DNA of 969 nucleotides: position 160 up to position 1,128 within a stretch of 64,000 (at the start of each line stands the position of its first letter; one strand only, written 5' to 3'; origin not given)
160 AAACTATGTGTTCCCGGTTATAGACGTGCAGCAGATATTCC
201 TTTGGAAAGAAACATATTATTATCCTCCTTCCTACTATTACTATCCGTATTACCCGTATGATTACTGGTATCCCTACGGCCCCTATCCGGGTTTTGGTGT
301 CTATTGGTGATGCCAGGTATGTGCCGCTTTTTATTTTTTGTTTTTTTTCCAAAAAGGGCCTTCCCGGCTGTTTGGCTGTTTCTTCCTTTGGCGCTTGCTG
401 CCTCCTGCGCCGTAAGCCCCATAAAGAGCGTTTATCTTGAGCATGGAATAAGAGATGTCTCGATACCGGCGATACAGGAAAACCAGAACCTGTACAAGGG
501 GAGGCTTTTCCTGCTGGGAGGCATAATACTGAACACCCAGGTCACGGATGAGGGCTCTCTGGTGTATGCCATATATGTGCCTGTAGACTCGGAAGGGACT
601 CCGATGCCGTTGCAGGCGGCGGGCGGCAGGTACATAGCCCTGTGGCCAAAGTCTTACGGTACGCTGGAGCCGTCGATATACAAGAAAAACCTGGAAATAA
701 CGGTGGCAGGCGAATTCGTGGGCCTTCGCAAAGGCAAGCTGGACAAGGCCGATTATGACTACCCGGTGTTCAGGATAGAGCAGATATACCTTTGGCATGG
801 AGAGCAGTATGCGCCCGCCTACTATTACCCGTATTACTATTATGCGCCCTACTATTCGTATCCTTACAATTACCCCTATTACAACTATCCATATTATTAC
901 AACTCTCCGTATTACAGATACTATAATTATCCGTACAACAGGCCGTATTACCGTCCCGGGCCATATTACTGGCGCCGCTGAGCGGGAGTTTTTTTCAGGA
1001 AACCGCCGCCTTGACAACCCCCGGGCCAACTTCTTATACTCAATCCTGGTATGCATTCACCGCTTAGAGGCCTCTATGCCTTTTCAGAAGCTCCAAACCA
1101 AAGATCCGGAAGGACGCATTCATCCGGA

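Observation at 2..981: Tandem Slp-like lipoprotein paralogs ending in extreme tyrosine/proline tails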

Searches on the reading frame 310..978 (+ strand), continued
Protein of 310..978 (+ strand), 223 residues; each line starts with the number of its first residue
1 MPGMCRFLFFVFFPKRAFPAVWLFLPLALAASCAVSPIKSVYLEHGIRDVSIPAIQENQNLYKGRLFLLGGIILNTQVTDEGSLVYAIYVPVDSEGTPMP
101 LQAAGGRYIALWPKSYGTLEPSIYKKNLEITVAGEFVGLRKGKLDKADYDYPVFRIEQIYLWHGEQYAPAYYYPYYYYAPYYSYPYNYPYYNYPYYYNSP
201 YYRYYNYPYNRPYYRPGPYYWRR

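Call 67: find_encoding_contigs(protein=P0013, flank=4000, max_places=1)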
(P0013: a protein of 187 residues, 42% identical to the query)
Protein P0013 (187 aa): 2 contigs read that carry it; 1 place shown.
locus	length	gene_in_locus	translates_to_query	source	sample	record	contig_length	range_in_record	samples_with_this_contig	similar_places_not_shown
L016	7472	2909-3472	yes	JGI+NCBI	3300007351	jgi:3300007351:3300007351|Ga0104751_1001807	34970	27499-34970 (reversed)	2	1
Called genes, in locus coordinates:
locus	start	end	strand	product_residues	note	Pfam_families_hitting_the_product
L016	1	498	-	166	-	PF01210:NAD_Gly3P_dh_N, PF02558:ApbA, PF02737:3HCDH_N (weak), PF03446:NAD_binding_2 (weak)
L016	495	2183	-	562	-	PF00749:tRNA-synt_1c, PF03950:tRNA-synt_1c_C, PF20974:tRNA-synt_1c_C2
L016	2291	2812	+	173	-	-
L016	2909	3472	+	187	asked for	PF03843:Slp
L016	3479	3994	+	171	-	-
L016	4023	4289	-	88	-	-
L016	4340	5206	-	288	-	PF08668:HDOD, PF01966:HD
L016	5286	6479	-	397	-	PF04060:FeS, PF12838:Fer4_7 (weak), PF13187:Fer4_9 (weak), PF00037:Fer4 (weak), PF13237:Fer4_10, PF14697:Fer4_21, PF13187:Fer4_9, PF14697:Fer4_21, +14 more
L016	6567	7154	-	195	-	PF02508:Rnf-Nqr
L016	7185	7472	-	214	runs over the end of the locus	PF02508:Rnf-Nqr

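Call 68: find_encoding_contigs(protein=P0020, flank=4000, max_places=1)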
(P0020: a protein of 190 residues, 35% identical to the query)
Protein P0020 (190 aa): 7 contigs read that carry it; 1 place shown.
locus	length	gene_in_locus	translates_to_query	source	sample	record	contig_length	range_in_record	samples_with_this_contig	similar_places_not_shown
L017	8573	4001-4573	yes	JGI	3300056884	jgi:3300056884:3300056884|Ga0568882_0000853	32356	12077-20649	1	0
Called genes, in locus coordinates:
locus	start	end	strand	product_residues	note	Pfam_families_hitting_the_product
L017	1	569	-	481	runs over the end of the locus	PF02310:B12-binding, PF04055:Radical_SAM (weak)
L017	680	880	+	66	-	-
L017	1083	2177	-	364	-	PF17203:sCache_3_2 (faint), PF17201:Cache_3-Cache_2, PF17202:sCache_3_3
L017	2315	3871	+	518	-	PF01039:Carboxyl_trans, PF03255:ACCA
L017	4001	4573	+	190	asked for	PF03843:Slp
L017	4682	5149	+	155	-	PF03449:GreA_GreB_N, PF01272:GreA_GreB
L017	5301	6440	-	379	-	PF00005:ABC_tran, PF02463:SMC_N (faint), PF13175:AAA_15 (faint), PF13555:AAA_29 (faint), PF13304:AAA_21 (weak), PF08402:TOBE_2, PF03459:TOBE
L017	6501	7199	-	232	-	PF00528:BPD_transp_1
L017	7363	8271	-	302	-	PF12849:PBP_like_2, PF13531:SBP_bac_11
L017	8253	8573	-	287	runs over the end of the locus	PF12849:PBP_like_2, PF13531:SBP_bac_11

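Call 69: find_encoding_contigs(protein=P0022, flank=4000, max_places=1)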
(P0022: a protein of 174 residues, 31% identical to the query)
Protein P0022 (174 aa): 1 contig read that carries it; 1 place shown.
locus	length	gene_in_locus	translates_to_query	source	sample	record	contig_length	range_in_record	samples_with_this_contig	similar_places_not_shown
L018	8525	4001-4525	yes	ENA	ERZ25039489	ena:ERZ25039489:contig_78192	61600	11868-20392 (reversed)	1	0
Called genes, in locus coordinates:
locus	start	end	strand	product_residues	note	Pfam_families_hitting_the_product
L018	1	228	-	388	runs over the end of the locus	PF02771:Acyl-CoA_dh_N, PF02770:Acyl-CoA_dh_M, PF00441:Acyl-CoA_dh_1, PF08028:Acyl-CoA_dh_2 (weak)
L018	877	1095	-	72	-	PF17201:Cache_3-Cache_2, PF17202:sCache_3_3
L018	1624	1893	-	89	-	-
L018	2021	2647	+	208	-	PF01039:Carboxyl_trans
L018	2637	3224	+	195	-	PF01039:Carboxyl_trans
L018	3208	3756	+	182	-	PF01039:Carboxyl_trans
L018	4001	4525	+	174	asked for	PF03843:Slp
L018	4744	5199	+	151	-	PF03449:GreA_GreB_N, PF01272:GreA_GreB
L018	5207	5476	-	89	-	PF03459:TOBE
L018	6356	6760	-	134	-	PF00528:BPD_transp_1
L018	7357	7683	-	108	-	PF12849:PBP_like_2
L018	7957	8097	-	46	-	-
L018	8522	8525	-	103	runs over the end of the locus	PF12849:PBP_like_2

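Call 70: find_encoding_contigs(protein=P0014, flank=4000, max_places=1)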
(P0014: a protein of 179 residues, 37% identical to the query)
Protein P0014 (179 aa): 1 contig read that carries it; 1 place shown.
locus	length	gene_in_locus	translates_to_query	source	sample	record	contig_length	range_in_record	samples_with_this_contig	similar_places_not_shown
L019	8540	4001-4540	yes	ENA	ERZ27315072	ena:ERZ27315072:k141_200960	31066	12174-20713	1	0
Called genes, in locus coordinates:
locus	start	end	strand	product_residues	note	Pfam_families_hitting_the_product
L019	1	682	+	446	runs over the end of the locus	PF01743:PolyA_pol, PF12627:PolyA_pol_RNAbd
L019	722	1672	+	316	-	-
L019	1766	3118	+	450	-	PF20695:UbiD_N, PF01977:UbiD, PF20696:UbiD_C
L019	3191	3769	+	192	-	PF02572:CobA_CobO_BtuR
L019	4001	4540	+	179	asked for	PF03843:Slp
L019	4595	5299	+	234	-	PF04366:Ysc84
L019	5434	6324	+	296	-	PF01040:UbiA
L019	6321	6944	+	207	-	PF02441:Flavoprotein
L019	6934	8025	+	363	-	PF04055:Radical_SAM, PF19288:CofH_C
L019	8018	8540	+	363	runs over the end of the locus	PF04055:Radical_SAM, PF19288:CofH_C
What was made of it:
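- Gene neighbourhoods of distant relatives share nothing that points to a function (calls 67-70).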

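Call 83: predict_structure(alignment_id=A4)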
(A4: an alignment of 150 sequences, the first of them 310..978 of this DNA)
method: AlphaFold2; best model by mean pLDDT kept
length: 223 residues; sequences in the alignment: 150
mean_pLDDT: 79.2   pTM: 0.67
mean pLDDT of the five models: 79.2, 78.9, 78.8, 78.7, 78.5
residues with pLDDT >= 90: 130; 70-90: 20; 50-70: 23; < 50: 50
segments of 3 or more residues with pLDDT < 50: 167-213
pLDDT, mean of each block of 10 residues (from residue 1): 59 77 91 86 96 97 98 97 98 95 88 97 95 98 97 98 61 41 42 42 43 51 54
secondary structure, 60 per line:
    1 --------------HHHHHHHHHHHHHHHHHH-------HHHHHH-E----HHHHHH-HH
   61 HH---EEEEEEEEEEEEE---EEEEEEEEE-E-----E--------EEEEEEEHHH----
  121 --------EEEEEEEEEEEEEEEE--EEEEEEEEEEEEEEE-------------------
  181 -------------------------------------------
elements in order: H15-32 H40-45 H52-57 H59-62 E66-78 E82-90 E107-113 E129-144 E147-161

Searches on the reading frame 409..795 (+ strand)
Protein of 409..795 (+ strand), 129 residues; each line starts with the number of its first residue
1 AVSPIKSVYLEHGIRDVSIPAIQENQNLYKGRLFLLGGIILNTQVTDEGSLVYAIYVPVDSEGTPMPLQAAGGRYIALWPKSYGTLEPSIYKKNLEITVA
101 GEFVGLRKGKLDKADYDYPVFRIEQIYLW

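Call 28: search_protein_representatives(protein=window:409-795:+)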
Query: 129 residues. Proteins with E-value up to 0.001 (for the whole library): 965; up to 1e-10: 139; up to 1e-30: 5. The best 150 are listed.
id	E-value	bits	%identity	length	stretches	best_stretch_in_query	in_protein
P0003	2.0e-53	196.0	69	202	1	2-129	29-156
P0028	5.6e-35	136.4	56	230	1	6-129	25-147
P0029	1.4e-33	131.9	49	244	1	3-129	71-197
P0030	3.6e-31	124.1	49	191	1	5-129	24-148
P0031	7.8e-31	123.0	47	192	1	3-129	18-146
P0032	3.5e-30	120.8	50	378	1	21-129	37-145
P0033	1.5e-28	115.6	48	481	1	20-129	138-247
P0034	5.4e-28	113.8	46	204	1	6-129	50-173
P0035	1.6e-27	112.3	46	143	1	15-129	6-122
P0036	3.3e-27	111.2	44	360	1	9-129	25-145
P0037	3.4e-27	111.2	44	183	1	5-129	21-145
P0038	7.9e-27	110.0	46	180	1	12-129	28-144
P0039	8.1e-27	110.0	46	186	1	6-129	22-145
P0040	1.5e-26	109.1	45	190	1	7-129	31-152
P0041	4.8e-26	107.5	42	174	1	3-128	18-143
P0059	1.1e-20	90.2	34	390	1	10-128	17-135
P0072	2.1e-18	82.7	39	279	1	25-129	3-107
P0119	2.9e-12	62.9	36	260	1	3-129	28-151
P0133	5.7e-12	61.9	33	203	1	25-128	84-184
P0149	2.2e-11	60.0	39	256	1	23-129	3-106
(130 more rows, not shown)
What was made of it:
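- Closest known: Slp-SPOR fusion proteins found here. Same: Same Slp core (44-50% identity in the core for four of them, 34% for P0059; call 28).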

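Call 32: search_protein_families(library=pfam, proteins=[P0032, P0033, P0036, P0059, P0072, P0149, P0119, P0133], max_evalue=0.01)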
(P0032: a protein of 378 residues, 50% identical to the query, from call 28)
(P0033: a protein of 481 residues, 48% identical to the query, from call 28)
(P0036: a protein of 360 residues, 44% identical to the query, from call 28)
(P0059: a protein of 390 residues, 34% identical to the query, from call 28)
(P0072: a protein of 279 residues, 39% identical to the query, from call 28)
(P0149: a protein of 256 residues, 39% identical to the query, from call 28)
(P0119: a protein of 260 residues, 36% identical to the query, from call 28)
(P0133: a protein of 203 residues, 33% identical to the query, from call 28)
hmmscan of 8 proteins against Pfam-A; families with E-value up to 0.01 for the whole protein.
P0032 (378 aa): 2 families
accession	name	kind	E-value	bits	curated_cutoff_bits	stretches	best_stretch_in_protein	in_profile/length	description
PF03843.18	Slp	-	7.6e-27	94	22.5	1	32-162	18-145/153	Outer membrane lipoprotein Slp family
PF05036.18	SPOR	-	3.8e-06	27.6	21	1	305-375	3-76/76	SPOR domain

P0033 (481 aa): 2 families
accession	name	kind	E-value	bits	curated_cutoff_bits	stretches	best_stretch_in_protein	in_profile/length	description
PF03843.18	Slp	-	5.2e-24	84.8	22.5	1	134-262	18-143/153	Outer membrane lipoprotein Slp family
PF05036.18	SPOR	-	4e-06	27.5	21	1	409-478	3-75/76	SPOR domain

P0036 (360 aa): 2 families
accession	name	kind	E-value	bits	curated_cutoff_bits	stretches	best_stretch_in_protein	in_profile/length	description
PF03843.18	Slp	-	2.9e-22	79.1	22.5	1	15-151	2-134/153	Outer membrane lipoprotein Slp family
PF05036.18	SPOR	-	0.00013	22.7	21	1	286-336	2-55/76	SPOR domain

P0059 (390 aa): 2 families
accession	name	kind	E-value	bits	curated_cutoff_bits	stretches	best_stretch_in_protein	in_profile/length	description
PF03843.18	Slp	-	1.9e-19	70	22.5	1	7-135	3-127/153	Outer membrane lipoprotein Slp family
PF05036.18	SPOR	-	0.0069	17.1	21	0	317-387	2-75/76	SPOR domain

P0072 (279 aa): 2 families
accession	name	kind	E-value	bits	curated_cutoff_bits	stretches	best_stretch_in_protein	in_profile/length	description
PF03843.18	Slp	-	6.2e-20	71.6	22.5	1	2-117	26-137/153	Outer membrane lipoprotein Slp family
PF05036.18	SPOR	-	0.00015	22.5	21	1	206-270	3-70/76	SPOR domain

P0149 (256 aa): 2 families
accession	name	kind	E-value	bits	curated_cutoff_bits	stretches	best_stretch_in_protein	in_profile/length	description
PF03843.18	Slp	-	2e-36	125.1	22.5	1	2-115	24-137/153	Outer membrane lipoprotein Slp family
PF02517.21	Rce1-like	-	1.5e-13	51.2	22.4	1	173-245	18-93/93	Type II CAAX prenyl endopeptidase Rce1-like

P0119 (260 aa): 1 family
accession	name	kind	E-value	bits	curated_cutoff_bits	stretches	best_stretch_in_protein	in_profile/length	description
PF03843.18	Slp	-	8.5e-39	132.8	22.5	1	23-174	2-145/153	Outer membrane lipoprotein Slp family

P0133 (203 aa): 1 family
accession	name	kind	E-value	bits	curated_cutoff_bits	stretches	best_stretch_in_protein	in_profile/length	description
PF03843.18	Slp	-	3e-34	118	22.5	1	57-184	1-127/153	Outer membrane lipoprotein Slp family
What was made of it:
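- On Dityrosine-cross-linked structural or adhesive proteins: SPOR-swap relatives point to a periplasmic C-terminus (call 32).
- On SPOR-domain peptidoglycan-binding proteins: SPOR occurs only in some relatives (call 32).
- Closest known: Slp-SPOR fusion proteins found here. Different: The match is above Pfam's cut-off in four of the five and below it in P0059 (call 32).
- Relatives with a C-terminal SPOR domain place this end in the periplasm (call 32).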

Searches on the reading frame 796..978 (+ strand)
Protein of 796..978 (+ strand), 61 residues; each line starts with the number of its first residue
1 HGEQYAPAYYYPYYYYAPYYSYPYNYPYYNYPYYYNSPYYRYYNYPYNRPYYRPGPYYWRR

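Call 59: find_homologous_proteins(query=window:796-978:+, max_evalue=10)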
Query window:796-978:+: 4 candidates shared short words with the query, none scored E <= 10.
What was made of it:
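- Tried and rejected: Tail-only protein search, to see whether other families carry the same tail: no scorable candidates, probably because of low-complexity filtering (call 59).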
